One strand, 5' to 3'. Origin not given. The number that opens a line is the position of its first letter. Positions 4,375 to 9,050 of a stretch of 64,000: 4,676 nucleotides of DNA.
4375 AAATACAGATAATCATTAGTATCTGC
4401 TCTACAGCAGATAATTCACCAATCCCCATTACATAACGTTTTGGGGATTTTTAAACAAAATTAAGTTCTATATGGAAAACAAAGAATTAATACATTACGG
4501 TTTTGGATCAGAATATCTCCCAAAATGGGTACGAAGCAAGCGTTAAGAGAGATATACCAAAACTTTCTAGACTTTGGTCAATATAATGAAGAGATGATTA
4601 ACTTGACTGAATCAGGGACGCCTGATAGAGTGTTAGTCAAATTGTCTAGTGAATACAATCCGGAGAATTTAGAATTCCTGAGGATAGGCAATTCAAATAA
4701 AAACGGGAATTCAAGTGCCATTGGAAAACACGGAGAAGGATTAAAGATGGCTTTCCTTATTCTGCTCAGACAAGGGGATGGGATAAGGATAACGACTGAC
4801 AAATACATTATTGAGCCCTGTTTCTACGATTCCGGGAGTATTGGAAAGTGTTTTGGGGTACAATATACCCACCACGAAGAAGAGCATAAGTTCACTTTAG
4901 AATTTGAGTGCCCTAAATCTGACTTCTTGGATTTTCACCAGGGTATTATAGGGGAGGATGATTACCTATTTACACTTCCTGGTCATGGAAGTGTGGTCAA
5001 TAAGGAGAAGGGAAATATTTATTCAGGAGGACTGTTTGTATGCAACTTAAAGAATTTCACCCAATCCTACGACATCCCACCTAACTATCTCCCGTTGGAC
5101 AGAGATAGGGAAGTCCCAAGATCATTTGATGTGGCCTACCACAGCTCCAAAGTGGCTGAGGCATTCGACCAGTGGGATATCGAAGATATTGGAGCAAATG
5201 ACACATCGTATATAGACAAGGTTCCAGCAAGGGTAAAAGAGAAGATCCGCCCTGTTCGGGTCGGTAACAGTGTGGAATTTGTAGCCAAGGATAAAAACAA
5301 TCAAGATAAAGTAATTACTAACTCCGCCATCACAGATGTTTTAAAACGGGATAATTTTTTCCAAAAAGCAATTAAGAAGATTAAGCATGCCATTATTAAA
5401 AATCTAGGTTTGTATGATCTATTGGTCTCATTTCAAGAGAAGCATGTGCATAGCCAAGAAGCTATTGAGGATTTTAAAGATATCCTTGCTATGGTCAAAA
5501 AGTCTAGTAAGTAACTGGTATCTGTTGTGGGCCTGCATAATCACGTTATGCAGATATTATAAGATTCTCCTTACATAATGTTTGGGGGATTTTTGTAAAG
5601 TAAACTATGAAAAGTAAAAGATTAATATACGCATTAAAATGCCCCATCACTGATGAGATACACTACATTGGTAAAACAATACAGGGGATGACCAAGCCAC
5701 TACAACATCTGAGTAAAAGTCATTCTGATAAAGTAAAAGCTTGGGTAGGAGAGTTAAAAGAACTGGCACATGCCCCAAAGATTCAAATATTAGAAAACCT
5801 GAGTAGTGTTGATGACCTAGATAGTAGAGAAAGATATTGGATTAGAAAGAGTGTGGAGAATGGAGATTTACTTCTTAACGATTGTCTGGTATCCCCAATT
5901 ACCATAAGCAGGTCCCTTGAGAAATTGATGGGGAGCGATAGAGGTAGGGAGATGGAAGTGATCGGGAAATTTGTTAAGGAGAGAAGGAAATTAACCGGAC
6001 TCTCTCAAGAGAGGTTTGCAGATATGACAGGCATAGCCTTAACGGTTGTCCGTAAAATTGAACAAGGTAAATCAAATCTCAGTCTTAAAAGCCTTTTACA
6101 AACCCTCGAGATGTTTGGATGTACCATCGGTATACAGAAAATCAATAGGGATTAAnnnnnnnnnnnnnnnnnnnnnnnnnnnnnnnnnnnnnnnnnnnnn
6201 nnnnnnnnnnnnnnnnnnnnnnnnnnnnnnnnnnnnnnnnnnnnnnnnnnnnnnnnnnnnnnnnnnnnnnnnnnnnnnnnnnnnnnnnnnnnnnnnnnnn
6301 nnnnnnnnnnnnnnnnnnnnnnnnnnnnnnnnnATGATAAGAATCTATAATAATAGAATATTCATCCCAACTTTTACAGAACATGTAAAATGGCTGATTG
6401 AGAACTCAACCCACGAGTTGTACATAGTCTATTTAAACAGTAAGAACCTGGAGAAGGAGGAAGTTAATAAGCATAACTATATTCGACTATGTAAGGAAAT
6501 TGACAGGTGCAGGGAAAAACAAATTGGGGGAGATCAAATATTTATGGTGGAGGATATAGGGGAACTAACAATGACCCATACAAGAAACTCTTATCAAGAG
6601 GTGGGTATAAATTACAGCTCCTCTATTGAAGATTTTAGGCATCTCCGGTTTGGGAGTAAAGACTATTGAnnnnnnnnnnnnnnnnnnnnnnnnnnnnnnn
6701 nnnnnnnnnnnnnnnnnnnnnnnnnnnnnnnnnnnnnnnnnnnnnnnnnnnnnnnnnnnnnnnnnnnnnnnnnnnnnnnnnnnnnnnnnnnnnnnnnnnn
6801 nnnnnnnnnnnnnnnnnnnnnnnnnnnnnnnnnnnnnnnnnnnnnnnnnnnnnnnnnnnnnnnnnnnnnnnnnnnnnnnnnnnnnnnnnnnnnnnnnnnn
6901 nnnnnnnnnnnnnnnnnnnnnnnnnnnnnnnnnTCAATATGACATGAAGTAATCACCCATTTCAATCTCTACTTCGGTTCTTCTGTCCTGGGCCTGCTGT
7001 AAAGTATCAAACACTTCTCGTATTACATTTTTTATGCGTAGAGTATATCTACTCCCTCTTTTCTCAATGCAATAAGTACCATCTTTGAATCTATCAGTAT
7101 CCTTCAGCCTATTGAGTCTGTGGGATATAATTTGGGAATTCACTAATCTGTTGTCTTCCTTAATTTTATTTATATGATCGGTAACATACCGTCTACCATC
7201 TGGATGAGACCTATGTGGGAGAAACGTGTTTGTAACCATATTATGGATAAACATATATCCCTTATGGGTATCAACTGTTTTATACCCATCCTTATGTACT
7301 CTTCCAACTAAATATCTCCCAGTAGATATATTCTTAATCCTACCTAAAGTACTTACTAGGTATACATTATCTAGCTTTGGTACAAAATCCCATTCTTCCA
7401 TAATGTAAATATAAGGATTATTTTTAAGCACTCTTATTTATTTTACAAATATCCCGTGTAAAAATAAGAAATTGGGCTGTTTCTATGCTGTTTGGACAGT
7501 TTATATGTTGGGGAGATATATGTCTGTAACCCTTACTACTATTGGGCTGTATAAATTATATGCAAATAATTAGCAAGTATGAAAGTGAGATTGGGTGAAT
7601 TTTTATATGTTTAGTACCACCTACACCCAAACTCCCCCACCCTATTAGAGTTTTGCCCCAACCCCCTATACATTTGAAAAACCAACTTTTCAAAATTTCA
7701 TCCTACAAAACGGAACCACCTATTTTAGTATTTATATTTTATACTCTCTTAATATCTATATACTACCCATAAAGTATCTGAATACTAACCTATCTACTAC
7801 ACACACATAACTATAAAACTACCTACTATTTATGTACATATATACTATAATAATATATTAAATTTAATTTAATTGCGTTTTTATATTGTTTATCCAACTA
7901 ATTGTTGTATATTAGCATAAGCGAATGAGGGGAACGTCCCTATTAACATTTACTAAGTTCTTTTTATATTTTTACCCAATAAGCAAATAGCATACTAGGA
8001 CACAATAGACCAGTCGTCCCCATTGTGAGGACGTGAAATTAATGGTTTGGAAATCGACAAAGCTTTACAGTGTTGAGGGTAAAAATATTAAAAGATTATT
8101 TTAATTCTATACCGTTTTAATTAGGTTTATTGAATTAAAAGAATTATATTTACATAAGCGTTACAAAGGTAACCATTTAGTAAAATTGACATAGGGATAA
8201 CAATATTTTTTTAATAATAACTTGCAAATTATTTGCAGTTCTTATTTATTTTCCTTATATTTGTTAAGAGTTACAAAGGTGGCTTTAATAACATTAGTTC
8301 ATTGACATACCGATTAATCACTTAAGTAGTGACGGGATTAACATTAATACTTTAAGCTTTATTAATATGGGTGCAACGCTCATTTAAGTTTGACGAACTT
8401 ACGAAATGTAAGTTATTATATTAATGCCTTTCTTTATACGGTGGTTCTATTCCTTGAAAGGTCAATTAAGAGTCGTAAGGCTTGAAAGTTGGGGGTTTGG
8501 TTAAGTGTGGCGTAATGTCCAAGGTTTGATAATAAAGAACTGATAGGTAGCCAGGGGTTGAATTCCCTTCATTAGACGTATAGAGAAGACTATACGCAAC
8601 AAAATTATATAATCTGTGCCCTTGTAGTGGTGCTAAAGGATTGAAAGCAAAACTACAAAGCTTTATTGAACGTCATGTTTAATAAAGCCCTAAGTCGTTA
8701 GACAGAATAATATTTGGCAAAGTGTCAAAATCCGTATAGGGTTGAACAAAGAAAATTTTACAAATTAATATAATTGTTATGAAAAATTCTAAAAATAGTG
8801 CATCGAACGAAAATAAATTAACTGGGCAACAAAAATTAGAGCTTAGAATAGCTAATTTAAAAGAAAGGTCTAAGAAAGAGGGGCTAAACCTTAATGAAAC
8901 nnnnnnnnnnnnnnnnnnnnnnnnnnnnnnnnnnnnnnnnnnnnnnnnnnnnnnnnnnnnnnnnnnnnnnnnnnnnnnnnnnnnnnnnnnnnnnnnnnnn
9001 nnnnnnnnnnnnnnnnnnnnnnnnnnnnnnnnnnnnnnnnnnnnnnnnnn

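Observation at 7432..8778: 1.35 kb ORF-free, repeat- and hairpin-rich region: origin/early-promoter hub or large structured ncRNA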

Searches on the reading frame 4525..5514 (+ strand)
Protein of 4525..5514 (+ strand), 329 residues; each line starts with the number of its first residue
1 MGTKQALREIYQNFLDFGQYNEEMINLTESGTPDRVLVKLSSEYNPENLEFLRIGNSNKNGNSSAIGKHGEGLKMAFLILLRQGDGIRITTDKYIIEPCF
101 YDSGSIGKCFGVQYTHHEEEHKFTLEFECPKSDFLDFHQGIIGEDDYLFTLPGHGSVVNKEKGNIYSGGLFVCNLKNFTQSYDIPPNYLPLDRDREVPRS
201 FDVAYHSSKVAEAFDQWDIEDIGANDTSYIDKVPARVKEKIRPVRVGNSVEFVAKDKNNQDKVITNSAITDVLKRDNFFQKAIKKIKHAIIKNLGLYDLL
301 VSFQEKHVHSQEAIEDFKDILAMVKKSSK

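Call 9: search_protein_families(library=pfam, proteins=[window:4525-5514:+], max_evalue=0.01)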
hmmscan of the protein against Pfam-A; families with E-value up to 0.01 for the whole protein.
window:4525-5514:+ (329 aa): 0 families

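Call 10: search_protein_families(library=phrogs, proteins=[window:4525-5514:+], max_evalue=0.01)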
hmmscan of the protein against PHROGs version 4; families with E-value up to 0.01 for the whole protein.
window:4525-5514:+ (329 aa): 2 families
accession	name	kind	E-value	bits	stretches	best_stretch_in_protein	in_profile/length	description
phrog_6077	-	unknown function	2.6e-36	126.5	1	2-317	17-334/366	-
phrog_8203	-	unknown function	5.8e-05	23.2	1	54-96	20-61/394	-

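Call 26: find_related_loci(query=window:4525-5514:+, collection=viral_contigs, flank=10000)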
Query window:4525-5514:+ (329 aa) in viral_contigs; peptide patterns used: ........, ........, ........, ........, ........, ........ (x = any residue, [..] = any of these).
8 stretches matched a pattern, but none encodes a relative of the query by tblastn (E <= 1e-3).

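Call 31: search_dna_similar(query=window:4525-5514:+, collection=phages, mode=protein, max_rows=25)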
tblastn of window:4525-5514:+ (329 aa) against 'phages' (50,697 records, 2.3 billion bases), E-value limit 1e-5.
Records with a match: 58; places in all: 58; records where one place covers at least 80% of the query: 0.
Best place of each record, by identity: <60% 58.
By first word of the organism name: Vibrio 22; Pseudomonas 16; Edwardsiella 5; Serratia 2; Erwinia 2; Pseudoalteromonas 2; Shewanella 2; Acinetobacter 1; Streptococcus 1; Luteibacter 1; and 4 more.
By host as written in the record: - 14; Pseudomonas aeruginosa 11; Pseudomonas sp. 3; Vibrio natriegens 3; Vibrio lentus 3; Serratia marcescens LVF3 2; Vibrio parahaemolyticus Ex-1 2; Vibrio sp. 11985 2; and 15 more.
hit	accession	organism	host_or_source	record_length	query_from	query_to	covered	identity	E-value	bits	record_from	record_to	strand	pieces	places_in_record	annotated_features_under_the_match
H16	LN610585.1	Pseudomonas phage vB_PaeS_PAO1_Ab20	Pseudomonas aeruginosa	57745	2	248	75%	28.0%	2e-15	83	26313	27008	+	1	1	record has no annotation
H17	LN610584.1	Pseudomonas phage vB_PaeS_PAO1_Ab19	Pseudomonas aeruginosa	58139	2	248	75%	27.2%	6e-15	81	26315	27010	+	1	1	record has no annotation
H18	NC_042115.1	Pseudomonas phage vB_PaeS_PAO1_Ab19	Pseudomonas aeruginosa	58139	2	248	75%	27.2%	6e-15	81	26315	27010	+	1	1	hypothetical protein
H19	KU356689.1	Pseudomonas phage ZC01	Pseudomonas aeruginosa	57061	2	248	75%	26.8%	1e-14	81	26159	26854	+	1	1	hypothetical protein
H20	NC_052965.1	Pseudomonas phage ZC01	Pseudomonas aeruginosa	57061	2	248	75%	26.8%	1e-14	81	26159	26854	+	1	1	hypothetical protein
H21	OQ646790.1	Pseudomonas phage PA_LZ03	Pseudomonas aeruginosa PA14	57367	2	248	75%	26.8%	4e-14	79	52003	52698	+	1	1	hypothetical protein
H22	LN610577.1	Pseudomonas phage vB_PaeS_PAO1_Ab18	Pseudomonas aeruginosa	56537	2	248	75%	26.8%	5e-14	79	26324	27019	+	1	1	ORF34: hypothetical protein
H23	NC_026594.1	Pseudomonas phage vB_PaeS_PAO1_Ab18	Pseudomonas aeruginosa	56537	2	248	75%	26.8%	5e-14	79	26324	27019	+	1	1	ORF34: hypothetical protein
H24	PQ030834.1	Pseudomonas phage phiW8-1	Pseudomonas aeruginosa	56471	2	248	75%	26.8%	5e-14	79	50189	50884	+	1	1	record has no annotation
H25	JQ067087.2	Pseudomonas phage PaMx11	Pseudomonas aeruginosa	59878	2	224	68%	29.6%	2e-12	74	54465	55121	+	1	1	hypothetical protein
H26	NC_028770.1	Pseudomonas phage PaMx11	Pseudomonas aeruginosa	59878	2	224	68%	29.6%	2e-12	74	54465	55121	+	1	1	hypothetical protein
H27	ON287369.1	Serratia phage vB_SmaM-ChuuTotoro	Serratia marcescens LVF3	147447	4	210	63%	31.3%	2e-14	80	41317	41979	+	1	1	hypothetical protein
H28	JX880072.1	Vibrio phage VPMS1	Vibrio parahaemolyticus Ex-1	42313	2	197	60%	32.3%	3e-12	73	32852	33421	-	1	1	HATPase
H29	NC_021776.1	Vibrio phage VPMS1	Vibrio parahaemolyticus Ex-1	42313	2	197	60%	32.3%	3e-12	73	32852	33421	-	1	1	HATPase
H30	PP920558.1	Pseudomonas phage Lucjan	Pseudomonas aeruginosa PAO-1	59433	2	217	66%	28.9%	1e-15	84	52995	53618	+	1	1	hypothetical protein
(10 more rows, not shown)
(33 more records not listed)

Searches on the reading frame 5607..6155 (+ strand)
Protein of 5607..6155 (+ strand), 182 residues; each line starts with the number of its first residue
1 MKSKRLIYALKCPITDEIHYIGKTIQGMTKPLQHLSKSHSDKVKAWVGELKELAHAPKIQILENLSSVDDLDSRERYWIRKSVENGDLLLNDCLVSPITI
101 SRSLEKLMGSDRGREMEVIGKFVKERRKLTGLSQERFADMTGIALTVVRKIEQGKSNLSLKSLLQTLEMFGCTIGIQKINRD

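Call 9: search_protein_families(library=pfam, proteins=[window:5607-6155:+], max_evalue=0.01)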
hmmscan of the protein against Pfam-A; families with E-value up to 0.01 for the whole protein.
window:5607-6155:+ (182 aa): 7 families
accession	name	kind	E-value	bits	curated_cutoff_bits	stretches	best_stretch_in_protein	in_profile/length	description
PF01381.28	HTH_3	-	6e-10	39.4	23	1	123-174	1-52/55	Helix-turn-helix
PF13560.12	HTH_31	-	0.00035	21.3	27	1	120-167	3-51/64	Helix-turn-helix domain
PF12844.13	HTH_19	-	0.00046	20.5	30.2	1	120-171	1-52/64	Helix-turn-helix domain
PF13744.12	HTH_37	-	0.00065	19.9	27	1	121-176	21-77/80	Helix-turn-helix domain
PF13443.12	HTH_26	-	0.003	18.2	22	1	128-175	7-55/63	Cro/C1-type HTH DNA-binding domain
PF13413.12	HTH_25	-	0.0075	16.5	24.6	0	124-155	3-34/62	Helix-turn-helix domain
PF01541.30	GIY-YIG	-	0.0094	16.7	22.6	0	6-82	3-72/78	GIY-YIG catalytic domain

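Call 10: search_protein_families(library=phrogs, proteins=[window:5607-6155:+], max_evalue=0.01)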
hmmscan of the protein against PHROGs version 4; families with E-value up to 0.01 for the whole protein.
window:5607-6155:+ (182 aa): 12 families
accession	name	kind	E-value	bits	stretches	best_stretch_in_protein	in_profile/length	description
phrog_1373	-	transcription regulation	1.4e-08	35.9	1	114-178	60-123/166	transcriptional regulator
phrog_8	-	transcription regulation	3.6e-07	31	1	106-164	62-122/346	transcriptional regulator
phrog_5823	-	transcription regulation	7.4e-07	29.6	1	116-164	4-53/404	transcriptional regulator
phrog_3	-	transcription regulation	4.2e-06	27.8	1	76-171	66-138/430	transcriptional repressor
phrog_2104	-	unknown function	0.00023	22.3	1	122-156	43-77/103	-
phrog_2339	-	DNA, RNA and nucleotide metabolism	0.00089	20.2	1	121-176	28-84/98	HTH DNA binding protein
phrog_147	-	transcription regulation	0.0013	20.1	1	123-167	9-54/100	transcriptional regulator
phrog_2328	-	transcription regulation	0.0015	19.3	1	127-169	24-65/128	transcriptional repressor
phrog_6288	-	unknown function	0.0017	19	1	118-168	29-79/322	-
phrog_2439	-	transcription regulation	0.0022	17.9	1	115-166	4-55/367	transcriptional regulator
phrog_955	-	DNA, RNA and nucleotide metabolism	0.0031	18.3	1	114-157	20-63/142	HTH DNA binding protein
phrog_4583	-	transcription regulation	0.0053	17.8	0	128-174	20-66/81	transcriptional repressor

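Call 62: find_related_loci(query=A2, collection=viral_contigs, flank=6000)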
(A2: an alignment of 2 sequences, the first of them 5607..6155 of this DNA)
Query A2 (182 aa) in viral_contigs; peptide patterns used: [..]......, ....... (x = any residue, [..] = any of these).
205 stretches matched a pattern; 32 encode a relative of the query (tblastn E <= 1e-3); 32 distinct loci.
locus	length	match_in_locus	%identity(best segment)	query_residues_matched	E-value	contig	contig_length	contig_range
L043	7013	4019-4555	60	1-179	2e-74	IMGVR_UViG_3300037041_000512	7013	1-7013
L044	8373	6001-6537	59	1-179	1e-73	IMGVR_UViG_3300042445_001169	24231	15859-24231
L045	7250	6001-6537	59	1-179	3e-73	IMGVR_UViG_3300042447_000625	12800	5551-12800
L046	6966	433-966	61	1-178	2e-73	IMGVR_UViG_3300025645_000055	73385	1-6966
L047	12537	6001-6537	59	1-179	3e-73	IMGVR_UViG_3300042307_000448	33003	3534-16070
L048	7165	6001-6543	56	1-181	2e-71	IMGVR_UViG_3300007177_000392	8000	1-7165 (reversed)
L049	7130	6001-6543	56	1-181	5e-71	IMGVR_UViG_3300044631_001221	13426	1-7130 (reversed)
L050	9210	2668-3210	56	1-181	5e-71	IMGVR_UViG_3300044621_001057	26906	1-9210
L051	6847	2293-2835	53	1-181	4e-68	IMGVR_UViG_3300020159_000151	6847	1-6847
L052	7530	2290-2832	53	1-181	4e-68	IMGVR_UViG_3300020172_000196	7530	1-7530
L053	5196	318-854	55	1-179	7e-68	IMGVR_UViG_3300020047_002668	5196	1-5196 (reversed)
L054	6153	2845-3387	54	1-181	1e-67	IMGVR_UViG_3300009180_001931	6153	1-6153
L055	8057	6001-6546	54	1-182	3e-67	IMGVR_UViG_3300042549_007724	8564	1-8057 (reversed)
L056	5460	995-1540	54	1-182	2e-67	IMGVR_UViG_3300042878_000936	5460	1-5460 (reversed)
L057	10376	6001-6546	54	1-182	1e-66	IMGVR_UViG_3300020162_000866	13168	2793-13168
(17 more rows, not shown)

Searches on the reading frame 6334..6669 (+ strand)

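Call 9: search_protein_families(library=pfam, proteins=[window:6334-6669:+], max_evalue=0.01)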
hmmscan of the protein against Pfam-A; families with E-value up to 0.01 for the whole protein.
window:6334-6669:+ (111 aa): 1 family
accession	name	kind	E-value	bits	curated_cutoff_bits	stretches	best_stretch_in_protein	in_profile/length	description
PF08584.16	Ribonuc_P_40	-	0.0053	16.6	24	0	61-97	24-60/286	Ribonuclease P 40kDa (Rpp40) subunit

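Call 10: search_protein_families(library=phrogs, proteins=[window:6334-6669:+], max_evalue=0.01)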
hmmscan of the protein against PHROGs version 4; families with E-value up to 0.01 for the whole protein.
window:6334-6669:+ (111 aa): 0 families

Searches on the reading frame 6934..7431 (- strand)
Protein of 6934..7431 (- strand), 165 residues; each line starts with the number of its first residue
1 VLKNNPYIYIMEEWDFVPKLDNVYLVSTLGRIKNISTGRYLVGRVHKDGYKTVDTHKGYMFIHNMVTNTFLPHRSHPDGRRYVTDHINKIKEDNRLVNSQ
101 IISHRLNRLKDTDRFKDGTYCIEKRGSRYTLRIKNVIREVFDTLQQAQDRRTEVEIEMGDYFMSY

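Call 9: search_protein_families(library=pfam, proteins=[window:6934-7431:-], max_evalue=0.01)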
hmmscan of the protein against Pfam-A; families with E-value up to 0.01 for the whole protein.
window:6934-7431:- (165 aa): 2 families
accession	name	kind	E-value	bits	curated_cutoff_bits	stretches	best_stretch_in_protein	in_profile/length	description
PF07463.16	NUMOD4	-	2.8e-10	40.7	23.4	1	12-54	1-47/49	NUMOD4 motif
PF11398.14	DUF2813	-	0.0067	16.3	21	1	90-156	140-206/372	Protein of unknown function (DUF2813)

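Call 10: search_protein_families(library=phrogs, proteins=[window:6934-7431:-], max_evalue=0.01)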
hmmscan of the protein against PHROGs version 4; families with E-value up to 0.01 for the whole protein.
window:6934-7431:- (165 aa): 5 families
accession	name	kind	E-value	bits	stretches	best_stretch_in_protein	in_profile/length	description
phrog_959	-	DNA, RNA and nucleotide metabolism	3.5e-17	63.5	1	11-126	5-123/138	HNH endonuclease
phrog_59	-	DNA, RNA and nucleotide metabolism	6.5e-11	43.2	1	4-98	130-222/423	HNH endonuclease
phrog_1492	-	DNA, RNA and nucleotide metabolism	6.6e-10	39.7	1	10-108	43-156/414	HNH endonuclease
phrog_99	-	DNA, RNA and nucleotide metabolism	6.5e-06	27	1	30-162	125-263/383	HNH endonuclease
phrog_37683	-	unknown function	0.0034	17.5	1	21-107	118-204/279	-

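Call 95: find_homologous_proteins(query=window:6934-7401:-, max_evalue=1e-10)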
Query window:6934-7401:- (155 aa): 1 proteins with E <= 1e-10 among 57 candidates.
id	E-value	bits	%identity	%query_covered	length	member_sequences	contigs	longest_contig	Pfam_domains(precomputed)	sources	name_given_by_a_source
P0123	6.6e-100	349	100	100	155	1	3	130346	PF07463.17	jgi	-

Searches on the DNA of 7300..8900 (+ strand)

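Call 4: search_rna_families(source=window, start=7300, end=8900, threshold=evalue, max_evalue=10, show_alignments=3)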
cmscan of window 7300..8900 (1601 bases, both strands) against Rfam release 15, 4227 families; matches with E-value up to 10: 3.
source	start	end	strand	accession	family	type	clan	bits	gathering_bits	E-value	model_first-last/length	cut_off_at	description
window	7458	7474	+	RF03055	RAGATH-30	Gene; sRNA;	-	16.4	59.5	4.7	1-59/59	no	RAGATH-30 RNA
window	7484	7571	-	RF01089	PK-repBA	Cis-reg;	-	15.3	45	2.8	1-124/124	no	Pseudoknot of the regulatory region of the repBA gene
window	7375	7395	+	RF02181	ST7-AS2_1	Gene; lncRNA;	-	14.5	80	6.6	52-72/72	no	ST7 antisense RNA 2 conserved region 1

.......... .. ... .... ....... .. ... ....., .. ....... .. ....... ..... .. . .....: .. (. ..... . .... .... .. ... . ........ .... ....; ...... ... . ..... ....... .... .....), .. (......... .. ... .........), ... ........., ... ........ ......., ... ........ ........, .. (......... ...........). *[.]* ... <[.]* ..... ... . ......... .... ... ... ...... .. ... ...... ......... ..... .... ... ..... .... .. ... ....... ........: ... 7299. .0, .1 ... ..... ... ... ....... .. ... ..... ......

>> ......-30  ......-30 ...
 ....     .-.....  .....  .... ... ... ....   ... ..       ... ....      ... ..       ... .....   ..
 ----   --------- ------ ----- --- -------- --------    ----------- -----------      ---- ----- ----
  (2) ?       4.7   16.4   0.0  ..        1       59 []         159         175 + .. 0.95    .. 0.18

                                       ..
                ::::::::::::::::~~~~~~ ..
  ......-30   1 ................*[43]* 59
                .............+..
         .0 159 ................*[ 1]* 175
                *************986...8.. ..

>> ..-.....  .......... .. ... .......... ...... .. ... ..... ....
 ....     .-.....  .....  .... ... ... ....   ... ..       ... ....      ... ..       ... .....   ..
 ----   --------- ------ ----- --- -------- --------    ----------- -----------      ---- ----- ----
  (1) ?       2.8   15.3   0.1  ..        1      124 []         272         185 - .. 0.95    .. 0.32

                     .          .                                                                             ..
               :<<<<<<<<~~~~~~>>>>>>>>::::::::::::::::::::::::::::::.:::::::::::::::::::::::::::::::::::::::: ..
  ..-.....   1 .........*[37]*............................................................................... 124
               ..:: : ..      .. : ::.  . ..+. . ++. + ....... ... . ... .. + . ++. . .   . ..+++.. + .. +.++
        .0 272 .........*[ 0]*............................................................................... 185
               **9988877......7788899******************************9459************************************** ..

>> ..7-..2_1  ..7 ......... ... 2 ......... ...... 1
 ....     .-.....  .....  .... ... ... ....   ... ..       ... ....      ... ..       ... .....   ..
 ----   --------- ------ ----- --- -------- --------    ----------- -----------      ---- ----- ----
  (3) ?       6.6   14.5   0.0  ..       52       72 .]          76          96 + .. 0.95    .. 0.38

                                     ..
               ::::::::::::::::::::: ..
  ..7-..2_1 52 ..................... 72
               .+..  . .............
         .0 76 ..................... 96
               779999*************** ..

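Call 7: search_dna_similar(query=window:7300-8900:+, collection=phages, mode=distant, max_rows=30)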
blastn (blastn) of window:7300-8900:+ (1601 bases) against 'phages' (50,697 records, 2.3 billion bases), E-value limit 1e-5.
No match.
